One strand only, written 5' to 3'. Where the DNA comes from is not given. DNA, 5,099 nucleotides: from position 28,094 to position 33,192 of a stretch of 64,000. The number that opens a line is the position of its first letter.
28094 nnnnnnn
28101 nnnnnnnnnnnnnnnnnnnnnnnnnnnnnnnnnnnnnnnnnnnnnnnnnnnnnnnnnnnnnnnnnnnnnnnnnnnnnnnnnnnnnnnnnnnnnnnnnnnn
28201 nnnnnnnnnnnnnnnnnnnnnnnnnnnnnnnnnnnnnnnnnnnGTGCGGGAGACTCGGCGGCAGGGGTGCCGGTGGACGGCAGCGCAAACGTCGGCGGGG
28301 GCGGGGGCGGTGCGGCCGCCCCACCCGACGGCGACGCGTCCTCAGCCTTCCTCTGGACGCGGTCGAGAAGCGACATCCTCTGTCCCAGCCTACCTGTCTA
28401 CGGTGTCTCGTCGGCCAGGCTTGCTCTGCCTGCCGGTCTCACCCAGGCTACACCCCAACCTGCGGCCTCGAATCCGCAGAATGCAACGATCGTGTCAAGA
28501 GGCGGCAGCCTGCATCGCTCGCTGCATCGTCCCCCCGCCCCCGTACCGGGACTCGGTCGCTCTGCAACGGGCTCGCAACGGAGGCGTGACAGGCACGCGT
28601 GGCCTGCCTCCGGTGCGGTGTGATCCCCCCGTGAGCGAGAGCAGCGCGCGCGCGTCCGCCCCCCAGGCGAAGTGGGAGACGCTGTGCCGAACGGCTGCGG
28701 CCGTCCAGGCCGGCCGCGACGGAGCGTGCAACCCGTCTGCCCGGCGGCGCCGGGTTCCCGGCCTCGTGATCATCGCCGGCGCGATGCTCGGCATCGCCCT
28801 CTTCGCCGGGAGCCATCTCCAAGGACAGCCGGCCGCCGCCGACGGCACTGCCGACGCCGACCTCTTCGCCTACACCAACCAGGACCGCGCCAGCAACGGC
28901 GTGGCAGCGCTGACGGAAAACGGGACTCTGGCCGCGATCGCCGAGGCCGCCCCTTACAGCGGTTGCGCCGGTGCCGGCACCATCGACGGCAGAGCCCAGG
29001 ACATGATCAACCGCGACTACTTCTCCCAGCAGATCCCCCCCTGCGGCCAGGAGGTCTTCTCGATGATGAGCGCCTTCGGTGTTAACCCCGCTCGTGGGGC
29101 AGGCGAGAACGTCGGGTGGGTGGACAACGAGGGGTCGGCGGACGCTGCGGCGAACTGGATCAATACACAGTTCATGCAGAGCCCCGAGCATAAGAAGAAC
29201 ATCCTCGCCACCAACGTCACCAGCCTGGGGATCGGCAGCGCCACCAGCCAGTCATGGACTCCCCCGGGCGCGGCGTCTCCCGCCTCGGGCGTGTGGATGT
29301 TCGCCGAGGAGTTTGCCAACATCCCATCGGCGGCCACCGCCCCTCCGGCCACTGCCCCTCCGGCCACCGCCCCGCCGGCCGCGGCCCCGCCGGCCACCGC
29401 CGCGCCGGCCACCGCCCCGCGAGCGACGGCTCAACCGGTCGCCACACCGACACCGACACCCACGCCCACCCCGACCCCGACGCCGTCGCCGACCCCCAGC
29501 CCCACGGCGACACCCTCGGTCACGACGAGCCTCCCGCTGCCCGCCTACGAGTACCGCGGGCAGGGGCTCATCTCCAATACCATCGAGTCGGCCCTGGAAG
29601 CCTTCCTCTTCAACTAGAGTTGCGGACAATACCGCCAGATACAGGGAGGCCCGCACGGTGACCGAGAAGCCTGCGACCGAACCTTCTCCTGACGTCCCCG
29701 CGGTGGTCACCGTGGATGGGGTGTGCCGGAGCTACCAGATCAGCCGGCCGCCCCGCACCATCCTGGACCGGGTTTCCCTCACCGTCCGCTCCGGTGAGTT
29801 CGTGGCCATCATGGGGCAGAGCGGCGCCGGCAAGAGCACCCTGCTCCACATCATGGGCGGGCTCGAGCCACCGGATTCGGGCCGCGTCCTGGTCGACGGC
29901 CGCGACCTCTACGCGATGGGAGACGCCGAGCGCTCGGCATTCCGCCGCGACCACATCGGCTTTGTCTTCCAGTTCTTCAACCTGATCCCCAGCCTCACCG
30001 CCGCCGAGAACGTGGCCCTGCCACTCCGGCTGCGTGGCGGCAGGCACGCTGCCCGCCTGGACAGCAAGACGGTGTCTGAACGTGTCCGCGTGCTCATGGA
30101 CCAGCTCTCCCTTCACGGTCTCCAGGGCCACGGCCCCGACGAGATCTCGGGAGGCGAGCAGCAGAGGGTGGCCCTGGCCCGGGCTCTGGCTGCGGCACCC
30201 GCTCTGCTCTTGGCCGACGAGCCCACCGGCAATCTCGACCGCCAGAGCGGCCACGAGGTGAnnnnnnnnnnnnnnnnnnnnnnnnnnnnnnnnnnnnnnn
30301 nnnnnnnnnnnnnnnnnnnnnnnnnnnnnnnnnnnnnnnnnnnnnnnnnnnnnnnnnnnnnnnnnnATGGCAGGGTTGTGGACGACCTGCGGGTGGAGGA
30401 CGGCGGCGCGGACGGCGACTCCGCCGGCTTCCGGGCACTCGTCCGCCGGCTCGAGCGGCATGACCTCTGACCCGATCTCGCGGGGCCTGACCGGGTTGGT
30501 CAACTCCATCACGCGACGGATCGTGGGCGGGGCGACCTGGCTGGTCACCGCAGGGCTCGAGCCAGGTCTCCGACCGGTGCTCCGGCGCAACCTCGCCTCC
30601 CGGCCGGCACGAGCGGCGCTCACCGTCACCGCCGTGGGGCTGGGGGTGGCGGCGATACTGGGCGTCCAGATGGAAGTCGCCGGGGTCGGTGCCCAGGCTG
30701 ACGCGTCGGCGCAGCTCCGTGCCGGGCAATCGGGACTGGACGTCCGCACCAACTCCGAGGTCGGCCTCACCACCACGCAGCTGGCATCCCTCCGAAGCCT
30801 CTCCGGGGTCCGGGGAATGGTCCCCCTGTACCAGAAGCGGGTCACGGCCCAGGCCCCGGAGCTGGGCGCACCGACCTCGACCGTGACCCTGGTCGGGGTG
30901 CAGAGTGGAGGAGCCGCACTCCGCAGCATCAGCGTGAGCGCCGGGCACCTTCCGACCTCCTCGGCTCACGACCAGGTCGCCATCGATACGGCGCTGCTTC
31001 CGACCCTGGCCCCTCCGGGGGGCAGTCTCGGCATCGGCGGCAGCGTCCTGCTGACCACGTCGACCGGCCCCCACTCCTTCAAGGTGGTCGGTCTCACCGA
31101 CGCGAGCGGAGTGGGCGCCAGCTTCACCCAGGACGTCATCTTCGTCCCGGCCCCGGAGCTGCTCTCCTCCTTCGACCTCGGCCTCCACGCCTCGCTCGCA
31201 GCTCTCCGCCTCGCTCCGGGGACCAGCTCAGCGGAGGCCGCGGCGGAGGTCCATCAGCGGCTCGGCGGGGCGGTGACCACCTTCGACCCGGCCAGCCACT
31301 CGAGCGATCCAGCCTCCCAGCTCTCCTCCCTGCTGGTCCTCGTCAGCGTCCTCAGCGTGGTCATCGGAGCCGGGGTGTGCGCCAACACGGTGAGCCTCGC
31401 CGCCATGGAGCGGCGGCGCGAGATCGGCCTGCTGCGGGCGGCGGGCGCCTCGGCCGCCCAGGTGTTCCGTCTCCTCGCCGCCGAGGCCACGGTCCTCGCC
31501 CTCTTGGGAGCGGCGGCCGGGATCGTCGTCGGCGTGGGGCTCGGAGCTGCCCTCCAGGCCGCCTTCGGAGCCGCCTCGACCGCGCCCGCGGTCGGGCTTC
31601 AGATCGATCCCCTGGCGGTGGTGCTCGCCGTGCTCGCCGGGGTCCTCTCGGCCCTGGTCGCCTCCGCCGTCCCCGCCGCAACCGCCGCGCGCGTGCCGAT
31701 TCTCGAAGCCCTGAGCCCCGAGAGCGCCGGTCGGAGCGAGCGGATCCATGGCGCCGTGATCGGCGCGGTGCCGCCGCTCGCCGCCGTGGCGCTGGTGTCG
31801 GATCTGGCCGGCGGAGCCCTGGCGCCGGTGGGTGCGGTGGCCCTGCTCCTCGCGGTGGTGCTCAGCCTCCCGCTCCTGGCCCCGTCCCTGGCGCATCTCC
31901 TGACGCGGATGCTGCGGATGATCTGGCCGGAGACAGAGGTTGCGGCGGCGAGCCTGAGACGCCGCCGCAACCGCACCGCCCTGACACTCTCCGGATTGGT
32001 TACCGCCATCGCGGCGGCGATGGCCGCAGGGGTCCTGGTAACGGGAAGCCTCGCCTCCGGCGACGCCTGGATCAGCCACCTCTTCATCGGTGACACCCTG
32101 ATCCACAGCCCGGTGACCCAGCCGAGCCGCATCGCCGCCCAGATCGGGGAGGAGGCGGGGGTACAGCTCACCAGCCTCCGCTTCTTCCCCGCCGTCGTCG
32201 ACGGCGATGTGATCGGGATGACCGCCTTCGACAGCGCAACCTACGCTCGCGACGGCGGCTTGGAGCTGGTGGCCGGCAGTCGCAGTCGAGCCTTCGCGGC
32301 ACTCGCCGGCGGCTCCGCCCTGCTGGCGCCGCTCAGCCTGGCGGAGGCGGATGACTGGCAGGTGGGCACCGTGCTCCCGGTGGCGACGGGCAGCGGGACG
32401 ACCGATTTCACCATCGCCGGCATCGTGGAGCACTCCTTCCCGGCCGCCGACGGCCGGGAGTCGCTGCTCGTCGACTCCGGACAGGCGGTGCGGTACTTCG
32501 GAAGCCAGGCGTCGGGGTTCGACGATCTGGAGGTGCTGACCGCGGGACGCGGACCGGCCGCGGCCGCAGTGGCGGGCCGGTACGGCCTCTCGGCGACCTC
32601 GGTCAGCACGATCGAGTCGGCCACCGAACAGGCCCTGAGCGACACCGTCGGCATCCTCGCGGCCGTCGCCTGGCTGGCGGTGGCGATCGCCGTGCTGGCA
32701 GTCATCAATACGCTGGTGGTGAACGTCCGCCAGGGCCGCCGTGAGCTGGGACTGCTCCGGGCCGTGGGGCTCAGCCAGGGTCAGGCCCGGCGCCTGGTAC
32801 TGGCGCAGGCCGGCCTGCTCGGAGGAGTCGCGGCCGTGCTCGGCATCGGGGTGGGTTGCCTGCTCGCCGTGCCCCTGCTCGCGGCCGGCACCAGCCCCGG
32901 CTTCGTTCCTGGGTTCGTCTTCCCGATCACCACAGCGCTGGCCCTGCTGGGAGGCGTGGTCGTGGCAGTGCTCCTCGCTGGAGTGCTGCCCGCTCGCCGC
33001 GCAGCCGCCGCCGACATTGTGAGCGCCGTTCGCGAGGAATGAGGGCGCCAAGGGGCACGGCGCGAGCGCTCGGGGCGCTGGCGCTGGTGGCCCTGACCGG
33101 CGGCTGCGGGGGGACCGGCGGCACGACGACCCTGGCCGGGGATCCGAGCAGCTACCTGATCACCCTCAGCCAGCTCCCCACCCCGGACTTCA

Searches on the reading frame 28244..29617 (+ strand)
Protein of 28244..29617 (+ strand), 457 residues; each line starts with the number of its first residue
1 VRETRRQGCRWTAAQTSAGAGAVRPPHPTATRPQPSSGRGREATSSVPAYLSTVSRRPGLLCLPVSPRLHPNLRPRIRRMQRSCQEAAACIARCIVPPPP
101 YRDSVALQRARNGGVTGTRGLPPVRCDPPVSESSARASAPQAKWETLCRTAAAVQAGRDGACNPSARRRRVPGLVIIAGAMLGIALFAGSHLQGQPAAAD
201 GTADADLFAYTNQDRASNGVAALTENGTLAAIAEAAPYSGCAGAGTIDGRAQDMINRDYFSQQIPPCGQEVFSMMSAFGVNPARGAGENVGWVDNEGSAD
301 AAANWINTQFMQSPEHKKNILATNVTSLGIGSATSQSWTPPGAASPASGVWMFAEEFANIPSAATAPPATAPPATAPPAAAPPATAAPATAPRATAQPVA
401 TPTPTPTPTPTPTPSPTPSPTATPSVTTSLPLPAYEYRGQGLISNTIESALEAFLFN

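Call 25: search_protein_families(library=pfam, max_evalue=0.001, proteins=[window:28244-29617:+])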
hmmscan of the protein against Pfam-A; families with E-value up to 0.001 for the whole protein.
window:28244-29617:+ (457 aa): 1 family
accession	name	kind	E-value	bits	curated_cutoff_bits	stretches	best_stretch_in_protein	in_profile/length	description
PF00188.32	CAP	-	2.8e-06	28.6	21.1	1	209-338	2-108/117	Cysteine-rich secretory protein family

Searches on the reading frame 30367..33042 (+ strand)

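Call 25: search_protein_families(library=pfam, max_evalue=0.001, proteins=[window:30367-33042:+])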
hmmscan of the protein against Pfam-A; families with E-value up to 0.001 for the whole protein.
window:30367-33042:+ (891 aa): 1 family
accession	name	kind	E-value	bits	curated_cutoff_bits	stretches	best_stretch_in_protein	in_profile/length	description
PF02687.27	FtsX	-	3.1e-31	108.4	25.5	2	325-444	2-119/120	FtsX-like permease C-terminal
